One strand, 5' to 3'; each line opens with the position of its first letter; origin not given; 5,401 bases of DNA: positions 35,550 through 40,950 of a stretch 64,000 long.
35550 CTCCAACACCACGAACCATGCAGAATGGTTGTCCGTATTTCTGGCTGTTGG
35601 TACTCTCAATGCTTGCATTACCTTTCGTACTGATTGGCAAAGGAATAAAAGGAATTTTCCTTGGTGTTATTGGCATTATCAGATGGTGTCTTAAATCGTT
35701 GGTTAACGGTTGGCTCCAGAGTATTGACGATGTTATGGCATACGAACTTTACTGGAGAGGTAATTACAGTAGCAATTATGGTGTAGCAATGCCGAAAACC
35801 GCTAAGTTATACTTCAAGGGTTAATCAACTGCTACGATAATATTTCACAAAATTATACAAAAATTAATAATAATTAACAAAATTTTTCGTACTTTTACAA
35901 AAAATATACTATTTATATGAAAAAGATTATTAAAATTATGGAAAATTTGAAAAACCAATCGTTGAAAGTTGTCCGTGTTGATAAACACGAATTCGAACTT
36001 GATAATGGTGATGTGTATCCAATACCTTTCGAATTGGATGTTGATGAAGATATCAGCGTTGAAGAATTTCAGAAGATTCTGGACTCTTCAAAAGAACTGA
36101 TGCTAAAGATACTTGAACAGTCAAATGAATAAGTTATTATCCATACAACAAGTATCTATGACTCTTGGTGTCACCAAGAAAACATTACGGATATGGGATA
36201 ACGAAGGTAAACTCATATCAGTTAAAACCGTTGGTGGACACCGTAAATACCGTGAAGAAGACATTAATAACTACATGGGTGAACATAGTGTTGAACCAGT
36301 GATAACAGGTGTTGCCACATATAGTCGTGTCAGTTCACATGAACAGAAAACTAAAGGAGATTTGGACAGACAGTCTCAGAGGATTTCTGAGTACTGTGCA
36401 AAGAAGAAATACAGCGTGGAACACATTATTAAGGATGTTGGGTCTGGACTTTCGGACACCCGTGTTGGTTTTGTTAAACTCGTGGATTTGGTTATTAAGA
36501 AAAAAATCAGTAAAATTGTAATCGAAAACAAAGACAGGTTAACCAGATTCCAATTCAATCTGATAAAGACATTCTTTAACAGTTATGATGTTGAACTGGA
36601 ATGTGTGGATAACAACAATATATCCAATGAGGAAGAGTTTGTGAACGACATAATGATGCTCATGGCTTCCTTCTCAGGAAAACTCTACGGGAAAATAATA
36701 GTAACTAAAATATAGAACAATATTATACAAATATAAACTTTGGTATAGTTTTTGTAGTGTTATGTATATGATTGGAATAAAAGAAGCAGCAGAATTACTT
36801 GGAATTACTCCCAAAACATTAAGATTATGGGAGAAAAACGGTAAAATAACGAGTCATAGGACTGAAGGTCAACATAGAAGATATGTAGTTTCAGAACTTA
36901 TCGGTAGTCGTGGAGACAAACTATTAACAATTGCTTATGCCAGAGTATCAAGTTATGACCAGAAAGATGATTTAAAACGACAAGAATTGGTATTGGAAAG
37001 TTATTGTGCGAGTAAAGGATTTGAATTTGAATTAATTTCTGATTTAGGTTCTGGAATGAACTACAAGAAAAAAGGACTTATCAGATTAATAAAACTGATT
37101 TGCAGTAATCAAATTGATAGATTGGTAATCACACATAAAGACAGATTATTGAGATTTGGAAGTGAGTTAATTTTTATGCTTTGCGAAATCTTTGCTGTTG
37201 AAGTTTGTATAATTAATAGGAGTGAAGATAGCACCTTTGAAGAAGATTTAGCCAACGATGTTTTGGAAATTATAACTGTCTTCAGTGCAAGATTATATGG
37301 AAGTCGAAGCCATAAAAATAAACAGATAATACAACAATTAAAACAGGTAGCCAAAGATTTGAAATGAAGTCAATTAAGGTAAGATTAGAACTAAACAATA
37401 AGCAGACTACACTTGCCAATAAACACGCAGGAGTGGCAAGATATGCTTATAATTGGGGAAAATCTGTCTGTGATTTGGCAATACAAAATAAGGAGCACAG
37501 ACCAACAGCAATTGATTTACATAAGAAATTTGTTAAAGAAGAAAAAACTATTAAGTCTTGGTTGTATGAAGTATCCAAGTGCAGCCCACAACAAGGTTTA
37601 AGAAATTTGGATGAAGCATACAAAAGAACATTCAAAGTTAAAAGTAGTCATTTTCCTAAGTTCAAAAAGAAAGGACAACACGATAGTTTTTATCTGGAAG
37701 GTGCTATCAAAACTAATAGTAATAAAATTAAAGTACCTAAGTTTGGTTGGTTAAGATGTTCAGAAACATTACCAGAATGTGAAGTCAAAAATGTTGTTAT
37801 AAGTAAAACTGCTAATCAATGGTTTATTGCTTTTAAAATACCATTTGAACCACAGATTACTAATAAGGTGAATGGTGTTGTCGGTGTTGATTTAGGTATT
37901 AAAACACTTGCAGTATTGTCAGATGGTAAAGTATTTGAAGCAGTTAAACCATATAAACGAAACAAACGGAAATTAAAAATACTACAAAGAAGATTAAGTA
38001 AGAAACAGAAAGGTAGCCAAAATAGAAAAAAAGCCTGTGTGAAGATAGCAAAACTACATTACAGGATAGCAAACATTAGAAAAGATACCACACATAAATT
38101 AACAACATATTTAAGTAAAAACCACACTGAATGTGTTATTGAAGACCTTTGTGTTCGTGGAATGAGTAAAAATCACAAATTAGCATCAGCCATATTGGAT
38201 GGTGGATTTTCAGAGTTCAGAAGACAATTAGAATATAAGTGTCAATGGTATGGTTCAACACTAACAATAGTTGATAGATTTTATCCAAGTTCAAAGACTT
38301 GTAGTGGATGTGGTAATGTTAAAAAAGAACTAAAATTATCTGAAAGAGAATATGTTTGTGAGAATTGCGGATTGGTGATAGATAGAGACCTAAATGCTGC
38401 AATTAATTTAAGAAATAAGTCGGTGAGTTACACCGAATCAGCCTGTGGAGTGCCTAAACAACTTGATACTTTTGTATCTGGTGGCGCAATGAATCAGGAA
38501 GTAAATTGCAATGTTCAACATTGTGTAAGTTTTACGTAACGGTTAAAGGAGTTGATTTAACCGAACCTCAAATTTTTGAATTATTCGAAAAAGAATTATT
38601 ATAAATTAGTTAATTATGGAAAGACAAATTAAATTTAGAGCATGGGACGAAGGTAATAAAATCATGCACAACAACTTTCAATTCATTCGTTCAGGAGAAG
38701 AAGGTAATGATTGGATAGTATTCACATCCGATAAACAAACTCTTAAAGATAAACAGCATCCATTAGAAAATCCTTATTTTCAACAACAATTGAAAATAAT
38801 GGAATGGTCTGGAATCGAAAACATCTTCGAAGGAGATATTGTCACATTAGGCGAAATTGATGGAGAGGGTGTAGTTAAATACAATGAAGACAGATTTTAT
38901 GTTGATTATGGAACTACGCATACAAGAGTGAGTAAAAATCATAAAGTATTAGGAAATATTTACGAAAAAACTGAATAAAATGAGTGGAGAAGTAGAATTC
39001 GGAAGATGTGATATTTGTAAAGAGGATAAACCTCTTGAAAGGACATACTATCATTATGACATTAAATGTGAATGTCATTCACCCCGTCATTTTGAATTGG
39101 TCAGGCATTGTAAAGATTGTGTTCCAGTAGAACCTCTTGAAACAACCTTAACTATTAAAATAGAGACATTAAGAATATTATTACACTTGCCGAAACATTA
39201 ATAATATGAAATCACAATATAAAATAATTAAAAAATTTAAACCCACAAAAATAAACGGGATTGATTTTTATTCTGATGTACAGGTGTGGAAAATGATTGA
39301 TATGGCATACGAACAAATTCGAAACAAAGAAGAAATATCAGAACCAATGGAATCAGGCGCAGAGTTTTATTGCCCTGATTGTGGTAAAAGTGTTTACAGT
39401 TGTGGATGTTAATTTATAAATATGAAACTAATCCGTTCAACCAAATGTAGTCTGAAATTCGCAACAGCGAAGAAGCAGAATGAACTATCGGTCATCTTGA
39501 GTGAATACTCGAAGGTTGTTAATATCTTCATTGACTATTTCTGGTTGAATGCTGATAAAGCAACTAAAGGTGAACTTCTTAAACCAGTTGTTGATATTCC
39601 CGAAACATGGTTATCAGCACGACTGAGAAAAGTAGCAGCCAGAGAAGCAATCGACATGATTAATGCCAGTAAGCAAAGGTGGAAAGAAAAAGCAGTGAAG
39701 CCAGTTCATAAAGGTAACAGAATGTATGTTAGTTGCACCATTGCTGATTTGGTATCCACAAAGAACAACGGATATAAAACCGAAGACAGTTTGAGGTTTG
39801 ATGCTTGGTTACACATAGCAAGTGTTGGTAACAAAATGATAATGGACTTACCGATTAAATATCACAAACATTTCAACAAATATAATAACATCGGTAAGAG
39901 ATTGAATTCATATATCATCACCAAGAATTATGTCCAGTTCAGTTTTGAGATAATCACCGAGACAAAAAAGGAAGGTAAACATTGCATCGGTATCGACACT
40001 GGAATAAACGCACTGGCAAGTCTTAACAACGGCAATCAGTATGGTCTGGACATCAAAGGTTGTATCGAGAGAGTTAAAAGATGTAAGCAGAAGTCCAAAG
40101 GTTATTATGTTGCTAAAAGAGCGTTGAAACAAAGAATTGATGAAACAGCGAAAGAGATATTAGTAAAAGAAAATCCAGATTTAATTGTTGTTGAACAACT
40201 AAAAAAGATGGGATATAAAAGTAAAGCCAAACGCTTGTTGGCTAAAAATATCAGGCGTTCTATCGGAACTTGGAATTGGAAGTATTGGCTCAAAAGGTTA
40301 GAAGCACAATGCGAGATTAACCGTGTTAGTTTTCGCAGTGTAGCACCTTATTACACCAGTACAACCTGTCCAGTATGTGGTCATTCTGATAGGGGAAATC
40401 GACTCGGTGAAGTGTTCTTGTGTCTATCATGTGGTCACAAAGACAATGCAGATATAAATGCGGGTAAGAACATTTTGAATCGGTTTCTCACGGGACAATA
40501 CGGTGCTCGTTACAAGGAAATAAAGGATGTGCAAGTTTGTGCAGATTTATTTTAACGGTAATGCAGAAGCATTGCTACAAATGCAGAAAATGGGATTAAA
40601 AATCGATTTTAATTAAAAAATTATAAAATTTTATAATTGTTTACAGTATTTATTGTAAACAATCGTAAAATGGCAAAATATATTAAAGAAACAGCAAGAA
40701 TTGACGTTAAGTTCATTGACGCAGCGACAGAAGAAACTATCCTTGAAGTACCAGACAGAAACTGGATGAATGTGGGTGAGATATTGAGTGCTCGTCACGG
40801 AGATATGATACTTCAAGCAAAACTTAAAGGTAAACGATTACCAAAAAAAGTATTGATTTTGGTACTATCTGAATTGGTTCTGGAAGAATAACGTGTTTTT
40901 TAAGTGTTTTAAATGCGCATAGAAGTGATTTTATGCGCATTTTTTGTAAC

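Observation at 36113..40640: IS607-like tnpA/tnpB insertions inside a phage genome, including an orphan tnpB with possible omega-RNA region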

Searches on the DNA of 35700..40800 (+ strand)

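Call 38: search_rna_families(source=window, start=35700, end=40800, threshold=evalue, max_evalue=1)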
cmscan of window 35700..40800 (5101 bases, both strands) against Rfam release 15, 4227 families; matches with E-value up to 1: 2.
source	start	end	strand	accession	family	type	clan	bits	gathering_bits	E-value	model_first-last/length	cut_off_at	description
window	38442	38500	+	RF03064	RAGATH-18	Gene; sRNA;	-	32.3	44.9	0.0026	1-71/71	no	RAGATH-18 RNA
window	40491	40558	+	RF02071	STnc280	Gene; sRNA;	-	26.9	80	0.12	1-83/83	no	Salmonella enterica sRNA STnc280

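Call 59: search_rna_families(sources=[L078, L080, L081, L082, L083, L084], threshold=evalue, max_evalue=0.1, show_alignments=2)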
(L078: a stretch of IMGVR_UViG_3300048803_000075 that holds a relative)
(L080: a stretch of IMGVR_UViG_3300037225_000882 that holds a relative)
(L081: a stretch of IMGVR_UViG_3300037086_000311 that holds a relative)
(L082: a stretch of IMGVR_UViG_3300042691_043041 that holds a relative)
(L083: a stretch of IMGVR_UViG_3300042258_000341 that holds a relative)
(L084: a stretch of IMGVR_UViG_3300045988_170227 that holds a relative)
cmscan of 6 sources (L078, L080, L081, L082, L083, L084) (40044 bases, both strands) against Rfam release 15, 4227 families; matches with E-value up to 0.1: 3.
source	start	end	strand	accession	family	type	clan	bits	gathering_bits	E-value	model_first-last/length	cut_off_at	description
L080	4079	4137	+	RF03064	RAGATH-18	Gene; sRNA;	-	33.7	44.9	0.009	1-71/71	no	RAGATH-18 RNA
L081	4088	4146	+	RF03064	RAGATH-18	Gene; sRNA;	-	32.5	44.9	0.018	1-71/71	no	RAGATH-18 RNA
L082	4125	4174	+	RF03015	Transposase-2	Gene; sRNA;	-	31.3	42.7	0.013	1-69/69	no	Transposase-2 RNA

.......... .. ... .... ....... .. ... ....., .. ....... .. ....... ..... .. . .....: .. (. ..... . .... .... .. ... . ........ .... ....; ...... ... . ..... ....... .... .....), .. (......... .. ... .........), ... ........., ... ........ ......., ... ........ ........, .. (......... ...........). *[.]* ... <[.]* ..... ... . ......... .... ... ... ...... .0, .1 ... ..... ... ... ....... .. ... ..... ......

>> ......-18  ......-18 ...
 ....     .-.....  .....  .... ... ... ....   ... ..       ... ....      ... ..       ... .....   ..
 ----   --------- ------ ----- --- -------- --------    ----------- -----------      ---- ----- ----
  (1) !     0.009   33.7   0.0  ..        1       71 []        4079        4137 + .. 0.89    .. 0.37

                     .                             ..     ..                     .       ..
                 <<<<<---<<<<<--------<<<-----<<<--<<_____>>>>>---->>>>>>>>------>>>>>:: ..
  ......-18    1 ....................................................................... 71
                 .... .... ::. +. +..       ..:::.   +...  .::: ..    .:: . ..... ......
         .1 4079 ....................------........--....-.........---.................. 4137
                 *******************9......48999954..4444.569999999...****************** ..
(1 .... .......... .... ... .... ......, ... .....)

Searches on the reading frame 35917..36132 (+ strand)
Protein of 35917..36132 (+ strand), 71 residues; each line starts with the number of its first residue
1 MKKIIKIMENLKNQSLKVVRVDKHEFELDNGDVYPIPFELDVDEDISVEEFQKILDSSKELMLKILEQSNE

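Call 3: search_protein_families(library=pfam, proteins=[window:35917-36132:+], max_evalue=0.01)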
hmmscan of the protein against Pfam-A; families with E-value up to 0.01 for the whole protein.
window:35917-36132:+ (71 aa): 0 families

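Call 53: find_homologous_proteins(query=window:35917-36132:+, max_evalue=0.001)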
Query window:35917-36132:+ (71 aa): 135 proteins with E <= 0.001 among 135 candidates; the best 120 are listed.
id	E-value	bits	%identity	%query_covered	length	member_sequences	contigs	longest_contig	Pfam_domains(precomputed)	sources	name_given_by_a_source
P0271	2.2e-34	134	97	100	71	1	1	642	-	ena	-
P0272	2.9e-33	130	92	100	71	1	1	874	-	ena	-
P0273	6.4e-33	129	93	100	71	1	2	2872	-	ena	-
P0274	3.0e-32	127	92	100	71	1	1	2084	-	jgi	jgi:ATP sulfurylase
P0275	8.9e-32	125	90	100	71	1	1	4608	-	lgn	-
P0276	1.3e-31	125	90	100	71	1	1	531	-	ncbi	-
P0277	1.6e-31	125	90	100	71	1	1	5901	-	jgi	jgi:hypothetical protein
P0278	2.1e-31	124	90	100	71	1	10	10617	-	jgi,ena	-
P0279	3.4e-31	124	89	100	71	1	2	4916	-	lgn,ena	-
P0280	4.0e-31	123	87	100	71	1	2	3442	-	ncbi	-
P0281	5.0e-31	123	90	100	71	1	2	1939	-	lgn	-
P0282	5.0e-31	123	90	100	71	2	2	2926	-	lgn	-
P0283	5.0e-31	123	87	100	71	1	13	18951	-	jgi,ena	jgi:ATP sulfurylase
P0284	6.4e-31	123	92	100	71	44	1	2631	-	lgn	-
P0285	7.7e-31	122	87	100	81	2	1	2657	-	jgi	jgi:ATP sulfurylase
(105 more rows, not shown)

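Call 60: predict_structure(alignment_id=A2)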
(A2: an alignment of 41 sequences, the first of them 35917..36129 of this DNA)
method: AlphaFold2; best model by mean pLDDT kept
length: 71 residues; sequences in the alignment: 41
mean_pLDDT: 88.0   pTM: 0.70
mean pLDDT of the five models: 88.0, 87.5, 86.8, 86.5, 85.5
residues with pLDDT >= 90: 40; 70-90: 25; 50-70: 6; < 50: 0
segments of 3 or more residues with pLDDT < 50: none
pLDDT, mean of each block of 10 residues (from residue 1): 85 92 93 86 80 94 88 57
secondary structure, 60 per line:
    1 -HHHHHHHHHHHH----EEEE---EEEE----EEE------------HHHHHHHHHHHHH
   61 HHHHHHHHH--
elements in order: H2-13 E18-21 E25-28 E33-35 H48-69

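Call 64: fold_search(model_id=the predicted structure, library=pdb)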
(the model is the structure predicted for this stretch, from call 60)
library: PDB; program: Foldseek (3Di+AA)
matches with E <= 10: 257; with E <= 0.001: 0
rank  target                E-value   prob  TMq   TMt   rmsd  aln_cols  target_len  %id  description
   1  4in3_C                3.4e-01  0.28  0.32  0.31  12.0        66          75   21  Crystal Structure of the Chs5-Bch1 Exomer Cargo Adaptor Complex (released 2013-03-06)
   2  4q66_A                5.1e-01  0.23  0.34  0.11  12.0        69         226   19  Structure of Exomer bound to Arf1. (released 2014-09-17)
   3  4q66_G                7.6e-01  0.16  0.33  0.12  12.4        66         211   20  Structure of Exomer bound to Arf1. (released 2014-09-17)
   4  4in3_A                8.2e-01  0.15  0.31  0.28  12.2        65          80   20  Crystal Structure of the Chs5-Bch1 Exomer Cargo Adaptor Complex (released 2013-03-06)
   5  8oyv_B                1.0e+00  0.15  0.34  0.17   9.3        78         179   17  De novo designed Claudin fold CLF_4 (released 2023-10-18)
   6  8oyv_A                1.1e+00  0.14  0.34  0.17   9.4        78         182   17  De novo designed Claudin fold CLF_4 (released 2023-10-18)
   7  4q66_J                1.1e+00  0.13  0.29  0.13  12.2        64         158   19  Structure of Exomer bound to Arf1. (released 2014-09-17)
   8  4q66_D                1.3e+00  0.12  0.30  0.13  12.0        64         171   17  Structure of Exomer bound to Arf1. (released 2014-09-17)
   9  2d0o_C                1.5e+00  0.14  0.31  0.05   8.8        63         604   17  Structure of diol dehydratase-reactivating factor complexed with ADP and Mg2+ (released 2006-02-28)
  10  3cnz_A                1.5e+00  0.08  0.20  0.05   9.8        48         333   19  Structural dynamics of the microtubule binding and regulatory elements in the kinesin-like calmodulin binding protein (released 2008-06-17)
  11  3cob_A                1.5e+00  0.06  0.21  0.06   9.5        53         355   19  Structural Dynamics of the Microtubule binding and regulatory elements in the Kinesin-like Calmodulin binding protein (released 2008-06-24)
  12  1vef_A                1.6e+00  0.21  0.27  0.06   8.9        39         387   15  Acetylornithine aminotransferase from Thermus thermophilus HB8 (released 2005-08-02)
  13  1sdm                  1.7e+00  0.06  0.22  0.06   9.6        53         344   19  Crystal structure of kinesin-like calmodulin binding protein (released 2004-06-22)
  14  1cce                  1.8e+00  0.08  0.21  0.07   4.7        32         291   19  CONSTRUCTION OF A BIS-AQUO HEME ENZYME AND REPLACEMENT WITH EXOGENOUS LIGAND (released 1994-07-31)
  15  3ccp                  2.0e+00  0.08  0.21  0.07   4.8        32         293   19  X-RAY STRUCTURES OF RECOMBINANT YEAST CYTOCHROME C PEROXIDASE AND THREE HEME-CLEFT MUTANTS PREPARED BY SITE-DIRECTED MUT (released 1991-07-15)
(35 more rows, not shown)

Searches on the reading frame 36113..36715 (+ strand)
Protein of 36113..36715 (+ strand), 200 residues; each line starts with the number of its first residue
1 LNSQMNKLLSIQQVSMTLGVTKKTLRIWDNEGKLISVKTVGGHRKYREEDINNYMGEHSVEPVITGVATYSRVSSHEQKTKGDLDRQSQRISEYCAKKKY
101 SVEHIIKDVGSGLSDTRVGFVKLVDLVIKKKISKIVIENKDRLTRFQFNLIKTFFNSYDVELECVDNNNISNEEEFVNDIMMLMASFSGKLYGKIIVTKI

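Call 3: search_protein_families(library=pfam, proteins=[window:36113-36715:+], max_evalue=0.01)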
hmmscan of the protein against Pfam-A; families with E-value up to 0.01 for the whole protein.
window:36113-36715:+ (200 aa): 4 families
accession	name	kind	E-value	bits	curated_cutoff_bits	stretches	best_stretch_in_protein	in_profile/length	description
PF00239.26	Resolvase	-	1.2e-17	64.9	23.3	1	68-192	2-128/145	Resolvase, N terminal domain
PF13411.12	MerR_1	-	1.8e-09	38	21.6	1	10-52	2-44/69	MerR HTH family regulatory protein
PF00376.29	MerR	-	2e-07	31.2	28.2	1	10-46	1-38/38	MerR family regulatory protein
PF12728.13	HTH_17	-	4.4e-07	30.5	27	1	8-57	1-49/51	Helix-turn-helix domain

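Call 9: search_protein_families(library=phrogs, proteins=[window:36113-36715:+], max_evalue=0.001)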
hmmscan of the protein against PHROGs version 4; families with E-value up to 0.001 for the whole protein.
window:36113-36715:+ (200 aa): 7 families
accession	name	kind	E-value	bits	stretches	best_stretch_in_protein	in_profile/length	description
phrog_6620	-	integration and excision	2e-49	168.9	1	9-194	2-182/201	transposase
phrog_95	-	integration and excision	3.3e-11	43.5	1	54-187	77-214/651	integrase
phrog_125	-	DNA, RNA and nucleotide metabolism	4.6e-10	40.5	1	65-187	20-134/254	DNA invertase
phrog_66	-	integration and excision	3.2e-09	37.9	1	2-117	87-211/412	excisionase and transcriptional regulator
phrog_11671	-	unknown function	3.6e-06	28.1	1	8-52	7-52/146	-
phrog_1729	-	unknown function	6.2e-06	27.3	1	12-56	96-139/142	-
phrog_20793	-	unknown function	3.3e-05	24.9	1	9-55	8-55/86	-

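Call 77: search_protein_families(library=ncbifam, proteins=[window:36125-36715:+], max_evalue=0.001)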
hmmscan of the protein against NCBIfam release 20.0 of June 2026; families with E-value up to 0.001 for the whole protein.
window:36125-36715:+ (196 aa): 6 families
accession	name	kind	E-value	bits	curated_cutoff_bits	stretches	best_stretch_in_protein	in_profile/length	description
NF033518.0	transpos_IS607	equivalog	8.5e-52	175.4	110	1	9-190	2-181/187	IS607 family transposase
NF041201.1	recomb_XisF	equivalog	2.9e-18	66.1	375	1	65-187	3-124/465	fdxN element excision recombinase XisF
NF049883.1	resolv_YneB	equivalog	5e-13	49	175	1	65-188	4-131/211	YneB family resolvase-like protein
NF033787.1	HTH_BldC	subfamily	5.4e-11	42.2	77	1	4-49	2-47/49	BldC family transcriptional regulator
TIGR01764.1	excise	domain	4.4e-06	27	28.8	1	4-51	1-47/49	excisionase family DNA-binding protein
NF047375.1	HeatShock_HspR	equivalog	0.00075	19.4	105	0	4-49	3-48/92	heat shock protein transcriptional repressor HspR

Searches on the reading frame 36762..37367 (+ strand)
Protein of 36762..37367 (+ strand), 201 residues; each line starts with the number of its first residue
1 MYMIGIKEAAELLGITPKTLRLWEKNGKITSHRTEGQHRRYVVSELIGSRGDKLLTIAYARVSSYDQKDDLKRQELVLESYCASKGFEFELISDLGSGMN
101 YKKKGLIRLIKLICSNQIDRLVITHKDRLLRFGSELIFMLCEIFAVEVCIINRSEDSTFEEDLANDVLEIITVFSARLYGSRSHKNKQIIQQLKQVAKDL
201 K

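Call 3: search_protein_families(library=pfam, proteins=[window:36762-37367:+], max_evalue=0.01)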
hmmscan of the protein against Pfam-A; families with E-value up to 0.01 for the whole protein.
window:36762-37367:+ (201 aa): 5 families
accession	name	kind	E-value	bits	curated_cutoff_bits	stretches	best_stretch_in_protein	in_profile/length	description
PF00239.26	Resolvase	-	7.4e-18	65.5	23.3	1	57-187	2-136/145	Resolvase, N terminal domain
PF00376.29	MerR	-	3.5e-14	52.8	28.2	1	6-41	2-38/38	MerR family regulatory protein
PF13411.12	MerR_1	-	3.9e-08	33.7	21.6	1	6-41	3-38/69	MerR HTH family regulatory protein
PF12728.13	HTH_17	-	9.6e-07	29.4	27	1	5-46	3-43/51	Helix-turn-helix domain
PF02954.25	HTH_8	-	0.0019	18.3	22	1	6-21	21-36/42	Bacterial regulatory protein, Fis family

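Call 9: search_protein_families(library=phrogs, proteins=[window:36762-37367:+], max_evalue=0.001)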
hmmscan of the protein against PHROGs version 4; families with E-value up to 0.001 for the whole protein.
window:36762-37367:+ (201 aa): 8 families
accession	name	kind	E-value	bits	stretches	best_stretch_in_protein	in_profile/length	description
phrog_6620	-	integration and excision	1e-71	241.6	1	3-198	1-199/201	transposase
phrog_125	-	DNA, RNA and nucleotide metabolism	3.1e-09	37.7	1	52-144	18-101/254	DNA invertase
phrog_95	-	integration and excision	2e-08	34.3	1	50-137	84-176/651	integrase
phrog_11671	-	unknown function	1.1e-07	33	1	5-42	9-47/146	-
phrog_66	-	integration and excision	1.4e-05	26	1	3-46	93-136/412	excisionase and transcriptional regulator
phrog_1729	-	unknown function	4.5e-05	24.5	1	7-43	96-131/142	-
phrog_19880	-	transcription regulation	0.00013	23.2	1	6-42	75-111/136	transcriptional regulator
phrog_20793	-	unknown function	0.00052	21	0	6-45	10-50/86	-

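Call 77: search_protein_families(library=ncbifam, proteins=[window:36762-37367:+], max_evalue=0.001)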
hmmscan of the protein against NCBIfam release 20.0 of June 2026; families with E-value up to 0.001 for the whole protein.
window:36762-37367:+ (201 aa): 9 families
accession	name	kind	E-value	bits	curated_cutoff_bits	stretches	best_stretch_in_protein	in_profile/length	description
NF033518.0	transpos_IS607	equivalog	4.5e-59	199.1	110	1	7-187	1-187/187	IS607 family transposase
NF049883.1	resolv_YneB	equivalog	1.5e-10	40.9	175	1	57-192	3-138/211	YneB family resolvase-like protein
NF041201.1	recomb_XisF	equivalog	8e-10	38.2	375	1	57-193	2-139/465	fdxN element excision recombinase XisF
NF033787.1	HTH_BldC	subfamily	3.4e-09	36.4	77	1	7-45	6-44/49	BldC family transcriptional regulator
NF047375.1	HeatShock_HspR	equivalog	1.9e-08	34.2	105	1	6-45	6-45/92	heat shock protein transcriptional repressor HspR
TIGR01764.1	excise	domain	7.7e-07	29.4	28.8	1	6-40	4-37/49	excisionase family DNA-binding protein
NF047343.1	SCCmet_CcrB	equivalog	1e-05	24.4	900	1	58-175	11-133/542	cassette chromosome recombinase CcrB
NF047377.1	heat_HspR_dupli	exception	2.9e-05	23.7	300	1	7-42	9-44/214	heat shock protein transcriptional repressor HspR, fused homodimer type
TIGR02044.1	CueR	equivalog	0.00047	20.2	147.4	0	6-45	3-43/127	Cu(I)-responsive transcriptional regulator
